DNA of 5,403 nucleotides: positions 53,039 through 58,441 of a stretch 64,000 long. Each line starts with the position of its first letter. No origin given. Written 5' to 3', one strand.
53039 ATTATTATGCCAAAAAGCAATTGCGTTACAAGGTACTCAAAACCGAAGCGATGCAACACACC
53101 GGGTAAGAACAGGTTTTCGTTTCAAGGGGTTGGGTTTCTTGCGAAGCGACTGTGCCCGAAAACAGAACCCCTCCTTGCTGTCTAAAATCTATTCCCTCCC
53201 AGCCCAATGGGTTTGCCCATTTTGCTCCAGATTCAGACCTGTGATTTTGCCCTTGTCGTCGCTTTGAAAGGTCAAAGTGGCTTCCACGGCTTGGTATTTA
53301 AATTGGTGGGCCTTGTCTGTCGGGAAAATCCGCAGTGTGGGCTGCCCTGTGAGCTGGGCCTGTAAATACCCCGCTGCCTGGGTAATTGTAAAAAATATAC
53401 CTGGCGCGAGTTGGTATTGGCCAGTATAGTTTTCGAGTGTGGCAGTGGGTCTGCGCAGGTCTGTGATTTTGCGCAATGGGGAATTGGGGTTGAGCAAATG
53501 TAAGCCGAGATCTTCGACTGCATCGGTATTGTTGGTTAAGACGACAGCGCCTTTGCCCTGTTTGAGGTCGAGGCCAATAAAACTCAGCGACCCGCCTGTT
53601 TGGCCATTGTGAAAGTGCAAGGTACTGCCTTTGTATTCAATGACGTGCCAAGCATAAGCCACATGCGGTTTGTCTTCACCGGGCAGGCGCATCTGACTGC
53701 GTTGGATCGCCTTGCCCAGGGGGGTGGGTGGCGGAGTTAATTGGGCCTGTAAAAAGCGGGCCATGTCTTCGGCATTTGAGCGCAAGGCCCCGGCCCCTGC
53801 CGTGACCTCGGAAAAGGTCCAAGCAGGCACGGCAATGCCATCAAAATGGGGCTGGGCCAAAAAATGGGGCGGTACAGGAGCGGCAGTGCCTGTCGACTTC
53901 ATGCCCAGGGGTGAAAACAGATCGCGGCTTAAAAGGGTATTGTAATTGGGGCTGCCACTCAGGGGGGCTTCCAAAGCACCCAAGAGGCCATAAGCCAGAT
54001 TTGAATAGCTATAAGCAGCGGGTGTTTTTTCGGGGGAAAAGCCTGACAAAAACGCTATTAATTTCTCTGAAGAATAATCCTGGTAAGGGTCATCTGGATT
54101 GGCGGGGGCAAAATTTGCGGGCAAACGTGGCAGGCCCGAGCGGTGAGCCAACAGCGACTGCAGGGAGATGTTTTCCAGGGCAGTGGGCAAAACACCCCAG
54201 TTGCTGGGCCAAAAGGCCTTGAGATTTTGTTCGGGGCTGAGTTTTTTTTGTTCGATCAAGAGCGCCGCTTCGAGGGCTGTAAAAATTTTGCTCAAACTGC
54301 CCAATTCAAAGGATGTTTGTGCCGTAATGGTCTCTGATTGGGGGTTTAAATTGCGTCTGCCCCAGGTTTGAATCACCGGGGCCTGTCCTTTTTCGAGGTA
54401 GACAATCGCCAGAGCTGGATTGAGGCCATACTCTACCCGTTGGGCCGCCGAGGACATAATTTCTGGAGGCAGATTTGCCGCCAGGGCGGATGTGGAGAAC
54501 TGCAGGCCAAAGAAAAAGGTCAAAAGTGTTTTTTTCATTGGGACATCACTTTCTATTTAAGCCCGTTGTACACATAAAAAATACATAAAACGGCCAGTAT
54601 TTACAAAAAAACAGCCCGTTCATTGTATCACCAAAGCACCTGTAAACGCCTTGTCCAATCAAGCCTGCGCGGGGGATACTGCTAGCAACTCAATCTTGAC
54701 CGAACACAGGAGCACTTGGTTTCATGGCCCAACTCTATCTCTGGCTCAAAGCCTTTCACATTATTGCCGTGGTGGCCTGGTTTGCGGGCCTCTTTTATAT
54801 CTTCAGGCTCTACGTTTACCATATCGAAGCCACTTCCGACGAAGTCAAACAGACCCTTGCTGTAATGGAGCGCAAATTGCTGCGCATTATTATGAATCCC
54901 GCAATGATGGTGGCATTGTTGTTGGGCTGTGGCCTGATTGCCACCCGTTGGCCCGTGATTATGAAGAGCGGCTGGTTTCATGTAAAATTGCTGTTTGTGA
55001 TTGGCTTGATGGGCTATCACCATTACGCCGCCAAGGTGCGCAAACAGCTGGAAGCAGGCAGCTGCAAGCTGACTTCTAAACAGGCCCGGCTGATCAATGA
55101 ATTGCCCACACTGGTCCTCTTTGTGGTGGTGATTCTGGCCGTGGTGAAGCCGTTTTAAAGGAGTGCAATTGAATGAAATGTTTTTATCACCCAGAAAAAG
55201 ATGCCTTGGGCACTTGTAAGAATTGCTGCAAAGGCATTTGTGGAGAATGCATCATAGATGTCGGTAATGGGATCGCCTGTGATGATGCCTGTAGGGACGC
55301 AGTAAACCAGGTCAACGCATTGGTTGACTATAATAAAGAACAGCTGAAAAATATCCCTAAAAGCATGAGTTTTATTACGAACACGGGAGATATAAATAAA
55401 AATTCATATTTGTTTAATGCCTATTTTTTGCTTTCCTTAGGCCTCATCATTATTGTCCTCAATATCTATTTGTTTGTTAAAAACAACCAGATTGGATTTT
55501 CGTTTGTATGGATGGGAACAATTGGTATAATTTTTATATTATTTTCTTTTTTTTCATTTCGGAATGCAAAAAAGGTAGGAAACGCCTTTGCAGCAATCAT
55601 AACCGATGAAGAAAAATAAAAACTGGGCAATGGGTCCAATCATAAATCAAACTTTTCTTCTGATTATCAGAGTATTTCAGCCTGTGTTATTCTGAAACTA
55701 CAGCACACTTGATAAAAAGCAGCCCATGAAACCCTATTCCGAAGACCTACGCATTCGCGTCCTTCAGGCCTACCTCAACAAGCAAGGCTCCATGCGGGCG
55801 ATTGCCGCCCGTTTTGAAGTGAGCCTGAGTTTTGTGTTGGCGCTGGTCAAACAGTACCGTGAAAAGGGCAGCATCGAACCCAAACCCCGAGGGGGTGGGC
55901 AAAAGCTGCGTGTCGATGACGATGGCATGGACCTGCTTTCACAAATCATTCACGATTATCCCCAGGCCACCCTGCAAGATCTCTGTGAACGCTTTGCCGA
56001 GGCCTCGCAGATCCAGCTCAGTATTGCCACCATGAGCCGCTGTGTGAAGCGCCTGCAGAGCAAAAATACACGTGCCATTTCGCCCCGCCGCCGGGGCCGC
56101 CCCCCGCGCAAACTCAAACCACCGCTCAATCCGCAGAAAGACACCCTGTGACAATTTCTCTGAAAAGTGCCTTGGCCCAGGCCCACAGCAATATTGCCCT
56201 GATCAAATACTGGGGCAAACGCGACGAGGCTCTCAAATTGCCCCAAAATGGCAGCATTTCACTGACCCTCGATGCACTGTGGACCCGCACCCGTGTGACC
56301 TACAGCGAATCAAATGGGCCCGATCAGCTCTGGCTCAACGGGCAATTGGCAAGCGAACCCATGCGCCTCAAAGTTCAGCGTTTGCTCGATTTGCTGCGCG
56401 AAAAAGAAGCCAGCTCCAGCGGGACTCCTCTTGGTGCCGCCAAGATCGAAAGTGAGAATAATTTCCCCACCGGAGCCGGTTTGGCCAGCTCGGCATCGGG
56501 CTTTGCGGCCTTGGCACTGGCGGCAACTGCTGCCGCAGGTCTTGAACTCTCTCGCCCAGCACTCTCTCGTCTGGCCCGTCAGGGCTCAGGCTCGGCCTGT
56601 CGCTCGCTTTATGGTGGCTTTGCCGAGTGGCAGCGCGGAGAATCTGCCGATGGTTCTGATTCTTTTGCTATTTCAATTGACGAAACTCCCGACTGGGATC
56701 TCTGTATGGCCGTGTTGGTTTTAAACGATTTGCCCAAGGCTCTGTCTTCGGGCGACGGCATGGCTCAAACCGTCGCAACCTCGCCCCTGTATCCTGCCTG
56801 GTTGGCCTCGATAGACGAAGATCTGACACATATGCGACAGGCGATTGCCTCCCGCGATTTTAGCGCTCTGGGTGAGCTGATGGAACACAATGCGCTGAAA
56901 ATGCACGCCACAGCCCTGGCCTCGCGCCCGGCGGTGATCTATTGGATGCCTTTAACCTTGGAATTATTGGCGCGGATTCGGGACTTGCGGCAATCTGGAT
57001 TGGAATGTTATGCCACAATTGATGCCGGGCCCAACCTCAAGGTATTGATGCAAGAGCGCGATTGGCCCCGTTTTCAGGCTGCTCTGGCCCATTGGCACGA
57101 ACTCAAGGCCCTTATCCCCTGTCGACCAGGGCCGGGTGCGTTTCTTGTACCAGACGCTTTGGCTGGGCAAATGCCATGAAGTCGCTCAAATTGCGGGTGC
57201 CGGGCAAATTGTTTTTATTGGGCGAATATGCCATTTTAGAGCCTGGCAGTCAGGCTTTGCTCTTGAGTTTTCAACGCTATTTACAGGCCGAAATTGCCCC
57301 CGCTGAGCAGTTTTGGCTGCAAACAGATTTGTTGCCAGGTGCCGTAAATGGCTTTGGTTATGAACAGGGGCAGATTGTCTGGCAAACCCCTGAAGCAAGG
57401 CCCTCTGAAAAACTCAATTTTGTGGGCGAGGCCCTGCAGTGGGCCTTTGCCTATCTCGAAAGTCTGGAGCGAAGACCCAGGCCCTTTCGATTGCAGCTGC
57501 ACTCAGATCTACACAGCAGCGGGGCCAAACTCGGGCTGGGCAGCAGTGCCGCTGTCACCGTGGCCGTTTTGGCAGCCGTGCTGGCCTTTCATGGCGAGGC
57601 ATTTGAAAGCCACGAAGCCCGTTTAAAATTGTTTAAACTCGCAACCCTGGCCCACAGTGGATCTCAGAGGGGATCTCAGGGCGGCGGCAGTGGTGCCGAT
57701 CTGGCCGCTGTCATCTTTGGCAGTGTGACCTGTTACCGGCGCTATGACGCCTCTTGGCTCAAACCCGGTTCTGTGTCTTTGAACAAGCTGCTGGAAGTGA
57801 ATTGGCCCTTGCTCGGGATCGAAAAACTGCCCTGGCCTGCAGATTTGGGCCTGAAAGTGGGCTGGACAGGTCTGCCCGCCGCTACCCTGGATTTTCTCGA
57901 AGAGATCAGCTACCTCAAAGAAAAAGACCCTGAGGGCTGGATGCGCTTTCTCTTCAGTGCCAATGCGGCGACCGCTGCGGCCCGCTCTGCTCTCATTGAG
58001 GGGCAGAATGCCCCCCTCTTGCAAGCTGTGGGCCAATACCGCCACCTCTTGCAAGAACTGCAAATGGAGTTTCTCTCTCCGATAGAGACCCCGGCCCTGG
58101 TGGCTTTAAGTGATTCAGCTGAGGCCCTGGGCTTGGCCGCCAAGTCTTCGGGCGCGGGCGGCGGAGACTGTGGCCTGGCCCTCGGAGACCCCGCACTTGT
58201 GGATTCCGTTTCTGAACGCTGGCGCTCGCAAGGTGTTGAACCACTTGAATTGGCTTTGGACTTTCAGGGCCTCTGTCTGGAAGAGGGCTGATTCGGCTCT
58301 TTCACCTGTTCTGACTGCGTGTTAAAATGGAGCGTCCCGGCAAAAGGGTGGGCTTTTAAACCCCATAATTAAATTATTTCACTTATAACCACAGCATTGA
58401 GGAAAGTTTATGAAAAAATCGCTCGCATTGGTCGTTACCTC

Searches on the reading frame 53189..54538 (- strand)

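Call 88: search_protein_families(library=pfam, proteins=[window:53189-54538:-], max_evalue=0.0001)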
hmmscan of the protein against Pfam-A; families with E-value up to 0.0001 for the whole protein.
window:53189-54538:- (449 aa): 2 families
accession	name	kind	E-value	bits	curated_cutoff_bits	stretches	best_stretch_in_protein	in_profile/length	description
PF00144.29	Beta-lactamase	-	1.9e-40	139.5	27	1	41-340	15-313/329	Beta-lactamase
PF11954.13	DUF3471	-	1.1e-07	32.7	29.3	1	363-438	7-89/103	Domain of unknown function (DUF3471)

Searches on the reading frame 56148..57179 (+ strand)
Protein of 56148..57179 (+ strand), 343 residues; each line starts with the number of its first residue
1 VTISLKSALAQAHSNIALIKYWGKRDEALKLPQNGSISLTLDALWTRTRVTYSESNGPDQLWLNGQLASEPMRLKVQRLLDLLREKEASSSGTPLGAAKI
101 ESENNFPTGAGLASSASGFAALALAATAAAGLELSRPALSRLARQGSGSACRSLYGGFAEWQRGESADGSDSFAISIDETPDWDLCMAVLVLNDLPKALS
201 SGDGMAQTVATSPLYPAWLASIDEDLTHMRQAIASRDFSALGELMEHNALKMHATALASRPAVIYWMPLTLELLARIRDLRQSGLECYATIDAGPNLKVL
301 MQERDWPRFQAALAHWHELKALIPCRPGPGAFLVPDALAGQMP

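Call 88: search_protein_families(library=pfam, proteins=[window:56148-57179:+], max_evalue=0.0001)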
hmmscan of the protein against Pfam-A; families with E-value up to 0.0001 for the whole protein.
window:56148-57179:+ (343 aa): 3 families
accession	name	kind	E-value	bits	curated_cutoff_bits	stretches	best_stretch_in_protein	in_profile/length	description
PF22700.2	MVD-like_N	-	1.3e-61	207.3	27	1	12-174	1-157/157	Diphosphomevalonate decarboxylase-like N-terminal domain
PF18376.6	MDD_C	-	1e-19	71.5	23.2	1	188-317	2-134/186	Mevalonate 5-diphosphate decarboxylase C-terminal domain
PF00288.32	GHMP_kinases_N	-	9.7e-10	39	22.3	1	78-151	5-71/87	GHMP kinases N terminal domain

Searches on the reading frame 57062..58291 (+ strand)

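Call 88: search_protein_families(library=pfam, proteins=[window:57062-58291:+], max_evalue=0.0001)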
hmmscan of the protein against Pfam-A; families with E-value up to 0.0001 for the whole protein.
window:57062-58291:+ (409 aa): 2 families
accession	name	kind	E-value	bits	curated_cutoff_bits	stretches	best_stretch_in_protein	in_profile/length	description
PF08544.19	GHMP_kinases_C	-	9.9e-10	39.1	21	1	320-391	10-83/85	GHMP kinases C terminal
PF00288.32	GHMP_kinases_N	-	9.3e-09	35.8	22.3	1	131-220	9-86/87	GHMP kinases N terminal domain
